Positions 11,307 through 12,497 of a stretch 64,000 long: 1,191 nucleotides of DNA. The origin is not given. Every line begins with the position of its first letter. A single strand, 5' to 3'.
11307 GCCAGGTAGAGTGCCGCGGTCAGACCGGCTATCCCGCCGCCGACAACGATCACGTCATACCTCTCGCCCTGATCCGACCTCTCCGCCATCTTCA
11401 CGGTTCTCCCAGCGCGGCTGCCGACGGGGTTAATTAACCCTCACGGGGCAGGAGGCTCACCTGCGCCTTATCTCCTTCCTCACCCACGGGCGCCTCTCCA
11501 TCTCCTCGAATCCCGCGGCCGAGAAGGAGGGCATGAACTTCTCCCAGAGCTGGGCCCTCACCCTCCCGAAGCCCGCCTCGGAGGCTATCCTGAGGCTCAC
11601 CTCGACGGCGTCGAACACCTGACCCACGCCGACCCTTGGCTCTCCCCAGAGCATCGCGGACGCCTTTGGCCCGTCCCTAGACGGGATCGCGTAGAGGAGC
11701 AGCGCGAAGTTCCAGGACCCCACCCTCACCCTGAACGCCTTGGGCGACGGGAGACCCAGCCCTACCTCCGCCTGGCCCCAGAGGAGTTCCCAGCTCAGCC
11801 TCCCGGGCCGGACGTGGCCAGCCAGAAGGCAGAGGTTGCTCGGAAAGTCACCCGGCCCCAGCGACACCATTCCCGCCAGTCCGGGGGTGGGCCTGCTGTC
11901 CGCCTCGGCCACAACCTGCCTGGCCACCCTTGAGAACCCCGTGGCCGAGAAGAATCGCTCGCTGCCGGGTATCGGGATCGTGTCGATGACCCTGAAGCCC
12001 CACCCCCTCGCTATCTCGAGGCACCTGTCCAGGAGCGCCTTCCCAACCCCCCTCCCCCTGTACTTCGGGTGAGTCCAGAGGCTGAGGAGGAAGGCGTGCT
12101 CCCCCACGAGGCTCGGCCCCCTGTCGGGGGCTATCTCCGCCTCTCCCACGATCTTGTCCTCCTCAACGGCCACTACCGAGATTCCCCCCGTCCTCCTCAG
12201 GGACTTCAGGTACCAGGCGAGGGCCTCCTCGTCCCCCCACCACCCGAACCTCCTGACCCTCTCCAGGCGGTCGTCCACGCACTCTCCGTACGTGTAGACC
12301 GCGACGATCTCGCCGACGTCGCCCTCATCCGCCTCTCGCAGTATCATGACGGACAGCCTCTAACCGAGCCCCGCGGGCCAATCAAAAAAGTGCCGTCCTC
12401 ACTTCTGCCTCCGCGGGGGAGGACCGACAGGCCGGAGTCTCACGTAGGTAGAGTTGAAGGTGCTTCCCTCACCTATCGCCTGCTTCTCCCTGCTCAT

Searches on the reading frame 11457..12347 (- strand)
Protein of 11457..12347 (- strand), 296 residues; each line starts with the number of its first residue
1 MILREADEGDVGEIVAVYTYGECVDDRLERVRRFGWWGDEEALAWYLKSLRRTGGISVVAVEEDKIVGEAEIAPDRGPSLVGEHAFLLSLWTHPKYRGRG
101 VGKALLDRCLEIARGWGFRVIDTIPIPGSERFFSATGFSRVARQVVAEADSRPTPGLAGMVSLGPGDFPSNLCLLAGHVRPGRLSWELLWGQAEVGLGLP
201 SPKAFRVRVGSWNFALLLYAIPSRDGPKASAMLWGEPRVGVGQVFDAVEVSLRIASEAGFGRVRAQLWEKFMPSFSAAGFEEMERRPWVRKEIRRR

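Call 40: search_protein_families(library=pfam, proteins=[window:11457-12347:-], max_evalue=0.00001)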
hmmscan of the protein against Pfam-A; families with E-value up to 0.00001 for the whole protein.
window:11457-12347:- (296 aa): 2 families
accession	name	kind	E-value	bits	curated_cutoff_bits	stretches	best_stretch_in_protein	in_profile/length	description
PF00583.31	Acetyltransf_1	-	3.1e-15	56.9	20.7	1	36-133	15-111/116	Acetyltransferase (GNAT) family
PF13508.13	Acetyltransf_7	-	1.2e-10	42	27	1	57-139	5-83/84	Acetyltransferase (GNAT) domain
